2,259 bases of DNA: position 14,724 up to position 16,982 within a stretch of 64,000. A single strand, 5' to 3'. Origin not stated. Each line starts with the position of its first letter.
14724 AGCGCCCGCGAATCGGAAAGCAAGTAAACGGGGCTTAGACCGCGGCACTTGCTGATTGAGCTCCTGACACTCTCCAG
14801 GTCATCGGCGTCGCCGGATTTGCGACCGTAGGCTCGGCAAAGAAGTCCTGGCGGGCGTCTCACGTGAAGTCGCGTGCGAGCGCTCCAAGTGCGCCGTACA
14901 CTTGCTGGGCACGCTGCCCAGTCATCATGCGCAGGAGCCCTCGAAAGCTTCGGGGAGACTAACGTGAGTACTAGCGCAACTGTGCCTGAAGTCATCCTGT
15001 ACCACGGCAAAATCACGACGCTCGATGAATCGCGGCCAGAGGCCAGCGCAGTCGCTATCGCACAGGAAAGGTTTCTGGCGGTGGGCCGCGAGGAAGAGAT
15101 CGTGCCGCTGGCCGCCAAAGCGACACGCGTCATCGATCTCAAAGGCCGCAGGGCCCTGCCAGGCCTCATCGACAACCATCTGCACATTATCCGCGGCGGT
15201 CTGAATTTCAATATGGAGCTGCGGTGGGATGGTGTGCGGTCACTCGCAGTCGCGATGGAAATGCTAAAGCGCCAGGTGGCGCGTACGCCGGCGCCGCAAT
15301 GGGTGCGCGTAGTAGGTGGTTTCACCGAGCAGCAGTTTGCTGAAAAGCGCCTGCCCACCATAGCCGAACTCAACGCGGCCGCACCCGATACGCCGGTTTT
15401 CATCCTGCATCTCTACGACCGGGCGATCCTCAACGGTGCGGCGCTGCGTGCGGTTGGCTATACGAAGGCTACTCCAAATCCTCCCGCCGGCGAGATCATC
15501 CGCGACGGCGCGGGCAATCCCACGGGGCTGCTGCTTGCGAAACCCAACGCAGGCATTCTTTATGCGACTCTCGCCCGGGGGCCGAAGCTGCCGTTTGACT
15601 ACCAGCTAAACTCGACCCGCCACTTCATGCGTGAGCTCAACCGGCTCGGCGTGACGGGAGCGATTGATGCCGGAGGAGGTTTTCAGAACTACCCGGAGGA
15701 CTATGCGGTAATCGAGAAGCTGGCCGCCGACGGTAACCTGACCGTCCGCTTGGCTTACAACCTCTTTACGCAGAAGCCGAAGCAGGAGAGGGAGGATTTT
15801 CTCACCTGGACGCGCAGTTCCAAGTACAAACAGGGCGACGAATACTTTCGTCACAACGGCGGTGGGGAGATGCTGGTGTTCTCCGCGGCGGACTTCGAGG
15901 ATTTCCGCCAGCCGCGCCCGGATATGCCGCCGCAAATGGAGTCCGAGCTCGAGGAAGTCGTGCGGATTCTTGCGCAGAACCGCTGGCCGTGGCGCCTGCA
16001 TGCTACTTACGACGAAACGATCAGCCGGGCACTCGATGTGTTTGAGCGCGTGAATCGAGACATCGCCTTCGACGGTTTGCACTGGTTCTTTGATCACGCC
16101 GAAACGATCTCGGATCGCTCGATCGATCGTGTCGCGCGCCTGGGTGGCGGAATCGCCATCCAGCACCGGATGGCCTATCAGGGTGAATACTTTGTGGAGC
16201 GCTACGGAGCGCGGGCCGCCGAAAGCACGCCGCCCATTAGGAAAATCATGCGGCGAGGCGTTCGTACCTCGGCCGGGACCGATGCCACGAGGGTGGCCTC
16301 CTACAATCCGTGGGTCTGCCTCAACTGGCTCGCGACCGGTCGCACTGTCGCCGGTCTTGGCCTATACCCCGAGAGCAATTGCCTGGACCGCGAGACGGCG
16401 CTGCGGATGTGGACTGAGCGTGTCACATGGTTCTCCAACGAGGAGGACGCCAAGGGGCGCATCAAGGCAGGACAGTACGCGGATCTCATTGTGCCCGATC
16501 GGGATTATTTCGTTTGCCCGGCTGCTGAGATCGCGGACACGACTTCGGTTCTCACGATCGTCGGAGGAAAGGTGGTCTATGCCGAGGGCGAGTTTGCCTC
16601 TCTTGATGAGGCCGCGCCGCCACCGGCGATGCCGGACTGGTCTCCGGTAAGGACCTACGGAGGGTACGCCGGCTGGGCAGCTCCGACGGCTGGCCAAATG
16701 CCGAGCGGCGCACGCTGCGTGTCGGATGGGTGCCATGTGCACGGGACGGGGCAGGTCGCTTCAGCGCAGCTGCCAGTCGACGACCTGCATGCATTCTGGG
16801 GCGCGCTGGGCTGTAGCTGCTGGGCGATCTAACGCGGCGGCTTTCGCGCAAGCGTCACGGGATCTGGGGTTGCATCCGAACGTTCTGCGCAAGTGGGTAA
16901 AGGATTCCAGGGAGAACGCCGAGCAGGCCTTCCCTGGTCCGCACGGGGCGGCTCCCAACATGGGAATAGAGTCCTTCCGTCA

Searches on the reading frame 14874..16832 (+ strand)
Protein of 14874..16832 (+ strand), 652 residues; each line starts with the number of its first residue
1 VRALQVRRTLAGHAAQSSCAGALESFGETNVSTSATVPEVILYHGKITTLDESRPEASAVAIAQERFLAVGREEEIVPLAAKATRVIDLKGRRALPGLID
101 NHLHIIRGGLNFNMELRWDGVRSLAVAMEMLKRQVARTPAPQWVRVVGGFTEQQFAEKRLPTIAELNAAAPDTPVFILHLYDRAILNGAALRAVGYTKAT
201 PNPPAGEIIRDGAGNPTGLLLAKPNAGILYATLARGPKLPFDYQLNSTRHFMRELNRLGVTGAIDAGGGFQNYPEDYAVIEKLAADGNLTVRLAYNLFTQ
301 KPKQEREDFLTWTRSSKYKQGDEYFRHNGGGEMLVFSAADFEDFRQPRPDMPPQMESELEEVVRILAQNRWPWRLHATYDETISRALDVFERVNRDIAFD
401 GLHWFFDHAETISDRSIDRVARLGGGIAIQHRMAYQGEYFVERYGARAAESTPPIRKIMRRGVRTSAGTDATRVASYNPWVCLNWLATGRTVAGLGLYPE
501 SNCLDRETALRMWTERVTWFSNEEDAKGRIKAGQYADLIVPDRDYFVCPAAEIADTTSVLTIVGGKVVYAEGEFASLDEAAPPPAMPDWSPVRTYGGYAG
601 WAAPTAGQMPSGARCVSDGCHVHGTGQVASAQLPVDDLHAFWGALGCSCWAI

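Call 84: search_protein_families(library=pfam, proteins=[window:14874-16832:+], max_evalue=0.00001)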
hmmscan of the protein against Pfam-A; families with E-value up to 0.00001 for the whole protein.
window:14874-16832:+ (652 aa): 2 families
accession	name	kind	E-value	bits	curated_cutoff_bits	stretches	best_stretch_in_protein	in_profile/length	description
PF07969.17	Amidohydro_3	-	9.8e-131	437.9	29.7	1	85-569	1-472/472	Amidohydrolase family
PF01979.26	Amidohydro_1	-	2e-09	37.6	25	1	446-568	226-345/345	Amidohydrolase family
